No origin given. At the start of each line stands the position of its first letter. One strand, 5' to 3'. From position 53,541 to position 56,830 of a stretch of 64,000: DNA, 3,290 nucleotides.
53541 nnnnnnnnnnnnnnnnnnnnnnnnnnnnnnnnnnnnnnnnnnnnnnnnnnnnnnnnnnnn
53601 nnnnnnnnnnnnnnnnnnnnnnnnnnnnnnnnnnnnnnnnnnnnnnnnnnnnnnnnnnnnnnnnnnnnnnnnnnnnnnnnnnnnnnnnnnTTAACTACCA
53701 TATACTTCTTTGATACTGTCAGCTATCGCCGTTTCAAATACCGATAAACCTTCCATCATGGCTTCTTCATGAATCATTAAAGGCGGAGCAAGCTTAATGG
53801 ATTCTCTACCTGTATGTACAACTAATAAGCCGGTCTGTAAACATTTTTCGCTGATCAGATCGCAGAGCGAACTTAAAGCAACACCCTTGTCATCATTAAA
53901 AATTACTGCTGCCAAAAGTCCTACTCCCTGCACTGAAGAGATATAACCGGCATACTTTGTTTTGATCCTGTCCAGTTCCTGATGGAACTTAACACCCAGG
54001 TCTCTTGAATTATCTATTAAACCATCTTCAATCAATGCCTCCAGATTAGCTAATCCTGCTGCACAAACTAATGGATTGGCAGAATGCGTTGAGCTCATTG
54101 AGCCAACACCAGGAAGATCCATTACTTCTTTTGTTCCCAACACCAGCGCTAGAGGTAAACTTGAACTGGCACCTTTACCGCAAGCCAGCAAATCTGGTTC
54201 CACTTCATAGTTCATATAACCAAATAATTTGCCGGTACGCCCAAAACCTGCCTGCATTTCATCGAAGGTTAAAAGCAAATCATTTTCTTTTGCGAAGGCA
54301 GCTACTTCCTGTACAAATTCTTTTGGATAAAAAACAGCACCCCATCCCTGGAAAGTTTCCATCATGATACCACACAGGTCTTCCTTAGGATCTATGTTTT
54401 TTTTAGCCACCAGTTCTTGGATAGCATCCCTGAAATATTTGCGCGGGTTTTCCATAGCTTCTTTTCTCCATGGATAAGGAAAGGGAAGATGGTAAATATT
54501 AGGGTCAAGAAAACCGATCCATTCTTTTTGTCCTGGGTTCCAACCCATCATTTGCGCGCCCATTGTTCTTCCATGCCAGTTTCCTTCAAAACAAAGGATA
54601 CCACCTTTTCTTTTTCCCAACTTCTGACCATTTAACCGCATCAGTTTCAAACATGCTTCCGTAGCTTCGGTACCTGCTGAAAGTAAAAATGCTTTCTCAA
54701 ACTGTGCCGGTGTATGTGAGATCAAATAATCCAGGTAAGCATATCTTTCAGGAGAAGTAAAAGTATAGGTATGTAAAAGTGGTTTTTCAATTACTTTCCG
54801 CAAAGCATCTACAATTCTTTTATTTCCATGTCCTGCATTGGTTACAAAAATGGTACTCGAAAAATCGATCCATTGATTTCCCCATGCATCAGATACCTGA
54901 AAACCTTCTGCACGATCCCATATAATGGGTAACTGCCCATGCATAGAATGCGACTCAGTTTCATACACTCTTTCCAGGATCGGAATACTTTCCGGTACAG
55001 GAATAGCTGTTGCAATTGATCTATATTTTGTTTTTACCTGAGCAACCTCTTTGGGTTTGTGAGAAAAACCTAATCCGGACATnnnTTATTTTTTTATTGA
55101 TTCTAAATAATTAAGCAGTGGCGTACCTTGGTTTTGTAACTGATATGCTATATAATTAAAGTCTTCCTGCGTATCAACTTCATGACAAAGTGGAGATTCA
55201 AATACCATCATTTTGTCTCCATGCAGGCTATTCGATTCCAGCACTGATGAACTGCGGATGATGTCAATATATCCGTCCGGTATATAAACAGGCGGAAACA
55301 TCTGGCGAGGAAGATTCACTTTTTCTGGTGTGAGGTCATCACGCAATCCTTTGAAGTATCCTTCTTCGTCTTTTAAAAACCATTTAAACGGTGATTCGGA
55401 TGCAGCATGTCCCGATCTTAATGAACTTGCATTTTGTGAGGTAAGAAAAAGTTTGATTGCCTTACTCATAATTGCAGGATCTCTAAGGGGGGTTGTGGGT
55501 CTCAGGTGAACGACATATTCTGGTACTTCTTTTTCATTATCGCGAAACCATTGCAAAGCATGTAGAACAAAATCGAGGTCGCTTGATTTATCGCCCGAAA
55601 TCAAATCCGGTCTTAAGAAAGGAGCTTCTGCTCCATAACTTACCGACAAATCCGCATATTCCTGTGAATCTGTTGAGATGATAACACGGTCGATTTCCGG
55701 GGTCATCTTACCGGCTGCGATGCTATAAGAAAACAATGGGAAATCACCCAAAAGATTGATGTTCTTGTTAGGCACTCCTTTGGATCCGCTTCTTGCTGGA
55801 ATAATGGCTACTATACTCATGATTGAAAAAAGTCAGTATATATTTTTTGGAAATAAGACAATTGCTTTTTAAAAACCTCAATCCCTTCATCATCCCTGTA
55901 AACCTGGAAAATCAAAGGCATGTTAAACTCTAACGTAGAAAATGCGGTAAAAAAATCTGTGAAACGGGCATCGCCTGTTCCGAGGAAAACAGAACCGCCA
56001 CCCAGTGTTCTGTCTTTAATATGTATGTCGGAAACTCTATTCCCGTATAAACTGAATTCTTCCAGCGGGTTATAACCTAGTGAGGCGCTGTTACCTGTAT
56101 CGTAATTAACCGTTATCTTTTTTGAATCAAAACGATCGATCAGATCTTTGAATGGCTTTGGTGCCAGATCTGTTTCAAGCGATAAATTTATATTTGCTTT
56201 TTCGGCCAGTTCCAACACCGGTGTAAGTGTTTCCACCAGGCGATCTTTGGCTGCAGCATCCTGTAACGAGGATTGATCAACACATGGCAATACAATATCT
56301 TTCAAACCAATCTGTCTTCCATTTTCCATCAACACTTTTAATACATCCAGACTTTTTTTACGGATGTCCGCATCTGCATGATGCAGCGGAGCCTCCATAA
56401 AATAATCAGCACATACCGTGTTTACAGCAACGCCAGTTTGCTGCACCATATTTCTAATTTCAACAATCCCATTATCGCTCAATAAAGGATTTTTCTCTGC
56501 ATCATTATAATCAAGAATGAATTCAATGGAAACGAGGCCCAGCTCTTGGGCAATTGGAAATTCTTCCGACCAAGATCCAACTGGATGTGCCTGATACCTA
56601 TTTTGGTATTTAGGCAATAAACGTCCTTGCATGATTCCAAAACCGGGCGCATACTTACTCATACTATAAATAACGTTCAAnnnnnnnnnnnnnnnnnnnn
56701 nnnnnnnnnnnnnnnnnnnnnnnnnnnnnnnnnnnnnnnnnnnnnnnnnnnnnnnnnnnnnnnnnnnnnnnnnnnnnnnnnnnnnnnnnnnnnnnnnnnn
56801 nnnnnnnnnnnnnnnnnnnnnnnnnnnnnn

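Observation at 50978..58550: NeuB pathway with no neuC/leg/pse precursor genes; tailoring by SDRs, class III aminotransferase, VOC and MTase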

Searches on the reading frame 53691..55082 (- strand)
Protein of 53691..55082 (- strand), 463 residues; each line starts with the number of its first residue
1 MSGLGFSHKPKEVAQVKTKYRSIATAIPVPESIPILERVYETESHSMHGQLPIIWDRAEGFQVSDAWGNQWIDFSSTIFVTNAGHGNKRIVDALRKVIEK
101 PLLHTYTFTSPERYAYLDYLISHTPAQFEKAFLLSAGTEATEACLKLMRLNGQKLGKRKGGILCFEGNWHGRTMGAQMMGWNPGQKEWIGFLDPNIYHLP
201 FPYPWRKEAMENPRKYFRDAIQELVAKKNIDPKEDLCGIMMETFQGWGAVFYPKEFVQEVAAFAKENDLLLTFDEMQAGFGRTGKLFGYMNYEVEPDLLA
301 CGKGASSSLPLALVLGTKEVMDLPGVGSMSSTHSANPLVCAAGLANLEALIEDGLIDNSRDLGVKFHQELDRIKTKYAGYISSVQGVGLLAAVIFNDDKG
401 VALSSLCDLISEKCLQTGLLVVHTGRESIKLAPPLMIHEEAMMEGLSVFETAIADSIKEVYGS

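Call 4: search_protein_families(library=pfam, proteins=[window:53691-55082:-], max_evalue=0.001)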
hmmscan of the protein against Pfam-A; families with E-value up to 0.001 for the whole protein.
window:53691-55082:- (463 aa): 1 family
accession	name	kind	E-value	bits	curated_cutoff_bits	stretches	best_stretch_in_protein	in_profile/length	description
PF00202.27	Aminotran_3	-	1.5e-82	277.9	30.5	1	48-453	6-403/403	Aminotransferase class-III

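Call 5: search_protein_families(library=ncbifam, proteins=[window:53691-55082:-], max_evalue=0.001)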
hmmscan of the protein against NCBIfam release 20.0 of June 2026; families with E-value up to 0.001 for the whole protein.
window:53691-55082:- (463 aa): 69 families (the best 25 are shown)
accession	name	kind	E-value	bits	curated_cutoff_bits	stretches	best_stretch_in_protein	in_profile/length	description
NF004426.0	PRK05769.1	equivalog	1.1e-85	288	552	1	21-454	6-438/441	acetyl ornithine aminotransferase family protein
NF005993.0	PRK08117.1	subfamily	3.5e-79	266.4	574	1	43-456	16-430/433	aspartate aminotransferase family protein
TIGR00707.1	argD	subfamily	1.2e-73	248.1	410.05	1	48-453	6-380/381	acetylornithine/succinylornithine family transaminase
NF004714.0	PRK06058.1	subfamily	1.3e-70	238.2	639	1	18-455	9-446/447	4-aminobutyrate--2-oxoglutarate transaminase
TIGR00700.1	GABAtrnsam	equivalog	7e-67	225.8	506.65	1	50-455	14-420/420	4-aminobutyrate--2-oxoglutarate transaminase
NF002325.0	PRK01278.1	subfamily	2.8e-65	220.5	372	1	50-455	12-388/395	acetylornithine transaminase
NF049976.1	AmadipTransam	equivalog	8.5e-65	219.3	650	1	45-455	8-414/416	2-aminoadipate transaminase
NF006228.0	PRK08360.1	equivalog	1.2e-64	218.6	608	1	50-456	22-427/443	aspartate aminotransferase family protein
NF005376.0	PRK06918.1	equivalog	3.8e-63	213.4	676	1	19-458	4-446/451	4-aminobutyrate--2-oxoglutarate transaminase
TIGR01885.1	Orn_aminotrans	equivalog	1.2e-62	212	378.4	1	44-453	13-401/402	ornithine--oxo-acid transaminase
NF005692.0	PRK07495.1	equivalog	2e-62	211.2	724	1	52-456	23-422/425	4-aminobutyrate--2-oxoglutarate transaminase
NF003468.0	PRK05093.1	subfamily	1.5e-59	201.7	522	1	51-457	23-403/405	acetylornithine/succinyldiaminopimelate transaminase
NF006368.0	PRK08593.1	equivalog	3.5e-59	200.6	570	1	51-455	26-431/448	aspartate aminotransferase family protein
NF002874.0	PRK03244.1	equivalog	9e-59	199.2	457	1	40-456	14-395/399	acetylornithine transaminase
NF005393.0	PRK06938.1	subfamily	2.1e-54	184.6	671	1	31-458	27-467/469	diaminobutyrate--2-oxoglutarate transaminase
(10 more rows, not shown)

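Call 37: search_solved_structures(query=window:53691-55082:-, max_evalue=1e-30)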
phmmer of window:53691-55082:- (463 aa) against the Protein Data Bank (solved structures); distinct sequences matched with E-value up to 1e-30: 87 (the best 60 are shown).
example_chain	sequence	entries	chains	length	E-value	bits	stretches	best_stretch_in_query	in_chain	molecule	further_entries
7vno_A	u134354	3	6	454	1.5e-55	192.1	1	27-454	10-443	454aa long hypothetical 4-aminobutyrate aminotransferase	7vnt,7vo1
3r4t_A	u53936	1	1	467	9.4e-52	179.6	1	19-455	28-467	4-aminobutyrate aminotransferase GabT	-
9wqz_A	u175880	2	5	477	7e-50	173.4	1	19-457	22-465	Alanine/serine racemase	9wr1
3oks_A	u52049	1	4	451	1.4e-49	172.4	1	19-453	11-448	4-aminobutyrate transaminase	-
6j2v_A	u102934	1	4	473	1.8e-49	172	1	19-453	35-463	PLP-dependent aminotransferases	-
2ord_A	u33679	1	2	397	6.7e-49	170.2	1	48-438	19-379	Acetylornithine aminotransferase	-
2e54_A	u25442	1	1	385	7.1e-49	170.1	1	49-438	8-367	Acetylornithine aminotransferase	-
2eo5_A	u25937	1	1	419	1.7e-48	168.8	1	50-453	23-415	419aa long hypothetical aminotransferase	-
9wrf_A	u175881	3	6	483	6.6e-48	166.9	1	50-458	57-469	Broad substrate specificity amino-acid racemase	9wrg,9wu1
5viu_A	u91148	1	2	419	4.4e-47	164.2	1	43-453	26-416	Acetylornithine aminotransferase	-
7jh3_A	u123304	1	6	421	2.7e-46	161.6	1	57-455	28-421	4-aminobutyrate aminotransferase PuuE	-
4atp_A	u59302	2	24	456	2.4e-45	158.5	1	19-453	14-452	4-AMINOBUTYRATE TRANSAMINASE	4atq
6wop_A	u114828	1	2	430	3.6e-45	157.9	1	56-454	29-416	4-aminobutyrate transaminase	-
1szk_A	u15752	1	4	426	5.7e-45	157.2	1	49-451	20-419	4-aminobutyrate aminotransferase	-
1sf2_A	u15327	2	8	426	5.8e-45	157.2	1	49-451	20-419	4-aminobutyrate aminotransferase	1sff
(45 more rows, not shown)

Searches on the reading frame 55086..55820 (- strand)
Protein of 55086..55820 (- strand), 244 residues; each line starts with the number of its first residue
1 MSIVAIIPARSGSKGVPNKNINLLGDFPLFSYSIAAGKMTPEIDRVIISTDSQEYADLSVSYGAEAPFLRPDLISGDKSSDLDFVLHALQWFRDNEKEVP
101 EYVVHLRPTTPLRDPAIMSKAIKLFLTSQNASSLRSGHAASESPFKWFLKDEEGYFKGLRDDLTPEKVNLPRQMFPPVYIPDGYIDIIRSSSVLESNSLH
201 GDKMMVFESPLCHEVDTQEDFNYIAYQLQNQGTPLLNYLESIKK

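Call 4: search_protein_families(library=pfam, proteins=[window:55086-55820:-], max_evalue=0.001)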
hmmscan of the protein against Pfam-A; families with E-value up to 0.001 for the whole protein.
window:55086-55820:- (244 aa): 1 family
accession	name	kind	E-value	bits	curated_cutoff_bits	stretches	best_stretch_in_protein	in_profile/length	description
PF02348.25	CTP_transf_3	-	2.3e-19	70.5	22.6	1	4-131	1-120/217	Cytidylyltransferase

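Call 5: search_protein_families(library=ncbifam, proteins=[window:55086-55820:-], max_evalue=0.001)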
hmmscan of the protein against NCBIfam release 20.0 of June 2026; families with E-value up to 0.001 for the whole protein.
window:55086-55820:- (244 aa): 6 families
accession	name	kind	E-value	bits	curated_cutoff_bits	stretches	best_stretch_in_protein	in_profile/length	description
TIGR03584.1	PseF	equivalog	1.7e-30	106.4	205.7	1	4-224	1-216/222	pseudaminic acid cytidylyltransferase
NF003952.0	PRK05450.1-5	subfamily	6e-10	38.7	193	1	1-130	1-121/250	3-deoxy-manno-octulosonate cytidylyltransferase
NF003948.0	PRK05450.1-1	equivalog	6.1e-08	32.2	281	1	2-125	5-120/248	3-deoxy-manno-octulosonate cytidylyltransferase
NF009905.0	PRK13368.1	subfamily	2.9e-07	30.1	255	1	1-70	1-70/243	3-deoxy-manno-octulosonate cytidylyltransferase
NF003950.0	PRK05450.1-3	subfamily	4.2e-07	29.6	234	1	1-129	1-121/248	3-deoxy-manno-octulosonate cytidylyltransferase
TIGR00466.1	kdsB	equivalog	0.00027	20.4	155.2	1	1-77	1-76/241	3-deoxy-manno-octulosonate cytidylyltransferase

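Call 87: search_solved_structures(query=window:55086-55820:-, max_evalue=0.001)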
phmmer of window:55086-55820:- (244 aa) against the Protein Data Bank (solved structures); distinct sequences matched with E-value up to 0.001: 7.
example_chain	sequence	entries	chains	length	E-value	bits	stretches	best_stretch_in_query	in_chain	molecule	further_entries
6ifd_A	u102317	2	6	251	3.8e-25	92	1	3-229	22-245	CMP-N-acetylneuraminate Synthetase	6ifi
9ftb_A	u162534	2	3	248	4e-23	85.4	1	4-138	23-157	NeuA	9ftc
1eyr_A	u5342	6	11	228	2.4e-19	73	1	4-221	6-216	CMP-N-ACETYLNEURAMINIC ACID SYNTHETASE | N-acylneuraminate cytidylyltransferase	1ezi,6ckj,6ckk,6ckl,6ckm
1qwj_A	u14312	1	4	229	3.2e-11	46.4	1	3-223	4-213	cytidine monophospho-N-acetylneuraminic acid synthetase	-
9t4z_A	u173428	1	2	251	3.1e-05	26.8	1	2-230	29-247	PpNeuA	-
1vh3_A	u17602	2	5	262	0.0002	24.1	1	1-134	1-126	3-deoxy-manno-octulosonate cytidylyltransferase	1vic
3duv_A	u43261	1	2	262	0.00021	24.1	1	1-134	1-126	3-deoxy-manno-octulosonate cytidylyltransferase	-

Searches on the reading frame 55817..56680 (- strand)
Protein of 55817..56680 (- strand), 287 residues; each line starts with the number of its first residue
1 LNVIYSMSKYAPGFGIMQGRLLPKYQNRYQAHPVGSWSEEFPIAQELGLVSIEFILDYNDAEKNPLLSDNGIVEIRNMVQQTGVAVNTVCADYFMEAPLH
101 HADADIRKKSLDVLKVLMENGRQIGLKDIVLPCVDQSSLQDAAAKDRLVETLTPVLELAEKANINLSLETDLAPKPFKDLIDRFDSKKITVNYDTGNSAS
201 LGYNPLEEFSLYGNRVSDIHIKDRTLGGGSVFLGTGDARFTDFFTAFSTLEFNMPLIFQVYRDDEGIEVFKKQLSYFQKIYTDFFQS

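Call 4: search_protein_families(library=pfam, proteins=[window:55817-56680:-], max_evalue=0.001)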
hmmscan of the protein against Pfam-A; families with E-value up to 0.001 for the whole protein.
window:55817-56680:- (287 aa): 1 family
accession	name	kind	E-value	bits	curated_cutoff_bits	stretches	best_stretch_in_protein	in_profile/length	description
PF01261.30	AP_endonuc_2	-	8.4e-25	88.3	31.1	1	43-279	3-248/249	Xylose isomerase-like TIM barrel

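Call 5: search_protein_families(library=ncbifam, proteins=[window:55817-56680:-], max_evalue=0.001)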
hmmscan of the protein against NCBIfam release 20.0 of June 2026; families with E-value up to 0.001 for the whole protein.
window:55817-56680:- (287 aa): 5 families
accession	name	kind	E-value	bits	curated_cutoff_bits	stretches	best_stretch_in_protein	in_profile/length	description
NF009689.0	PRK13210.1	subfamily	1.6e-18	66.9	200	1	36-265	18-261/286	L-ribulose-5-phosphate 3-epimerase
TIGR00542.1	hxl6Piso_put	equivalog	1.5e-17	63.9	272.15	1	36-263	17-252/279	L-ribulose-5-phosphate 3-epimerase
NF009688.0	PRK13209.1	subfamily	2.2e-17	63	317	1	36-265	22-259/286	L-ribulose-5-phosphate 3-epimerase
NF041277.1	coba_remo_CbiR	equivalog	2.1e-06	27.4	105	1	96-264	69-238/249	cobamide remodeling phosphodiesterase CbiR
NF007360.0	PRK09856.1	equivalog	0.00018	21.1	305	1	39-174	17-152/276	fructoselysine 3-epimerase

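Call 20: search_solved_structures(query=window:55817-56680:-, max_evalue=0.01)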
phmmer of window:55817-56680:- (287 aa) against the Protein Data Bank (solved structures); distinct sequences matched with E-value up to 0.01: 4.
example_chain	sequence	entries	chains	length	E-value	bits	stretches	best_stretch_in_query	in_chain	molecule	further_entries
3cqh_A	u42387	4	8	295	5.2e-07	32.7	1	31-227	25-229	L-ribulose-5-phosphate 3-epimerase ulaE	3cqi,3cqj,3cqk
4o60_A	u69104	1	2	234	0.0011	21.8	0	68-132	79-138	ANK-N5C-317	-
4qfv_A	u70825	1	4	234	0.0023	20.8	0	66-138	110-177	ANK-N5C-281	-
6gcu_C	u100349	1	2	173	0.0054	19.5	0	80-128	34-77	DARPin A3A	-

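Call 71: search_solved_structures(query=window:55817-56680:-, max_evalue=0.0001, show_alignments=1)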
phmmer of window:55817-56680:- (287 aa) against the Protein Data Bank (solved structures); distinct sequences matched with E-value up to 0.0001: 1.
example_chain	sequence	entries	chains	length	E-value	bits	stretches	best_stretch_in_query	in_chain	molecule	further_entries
3cqh_A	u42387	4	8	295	5.2e-07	32.7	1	31-227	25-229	L-ribulose-5-phosphate 3-epimerase ulaE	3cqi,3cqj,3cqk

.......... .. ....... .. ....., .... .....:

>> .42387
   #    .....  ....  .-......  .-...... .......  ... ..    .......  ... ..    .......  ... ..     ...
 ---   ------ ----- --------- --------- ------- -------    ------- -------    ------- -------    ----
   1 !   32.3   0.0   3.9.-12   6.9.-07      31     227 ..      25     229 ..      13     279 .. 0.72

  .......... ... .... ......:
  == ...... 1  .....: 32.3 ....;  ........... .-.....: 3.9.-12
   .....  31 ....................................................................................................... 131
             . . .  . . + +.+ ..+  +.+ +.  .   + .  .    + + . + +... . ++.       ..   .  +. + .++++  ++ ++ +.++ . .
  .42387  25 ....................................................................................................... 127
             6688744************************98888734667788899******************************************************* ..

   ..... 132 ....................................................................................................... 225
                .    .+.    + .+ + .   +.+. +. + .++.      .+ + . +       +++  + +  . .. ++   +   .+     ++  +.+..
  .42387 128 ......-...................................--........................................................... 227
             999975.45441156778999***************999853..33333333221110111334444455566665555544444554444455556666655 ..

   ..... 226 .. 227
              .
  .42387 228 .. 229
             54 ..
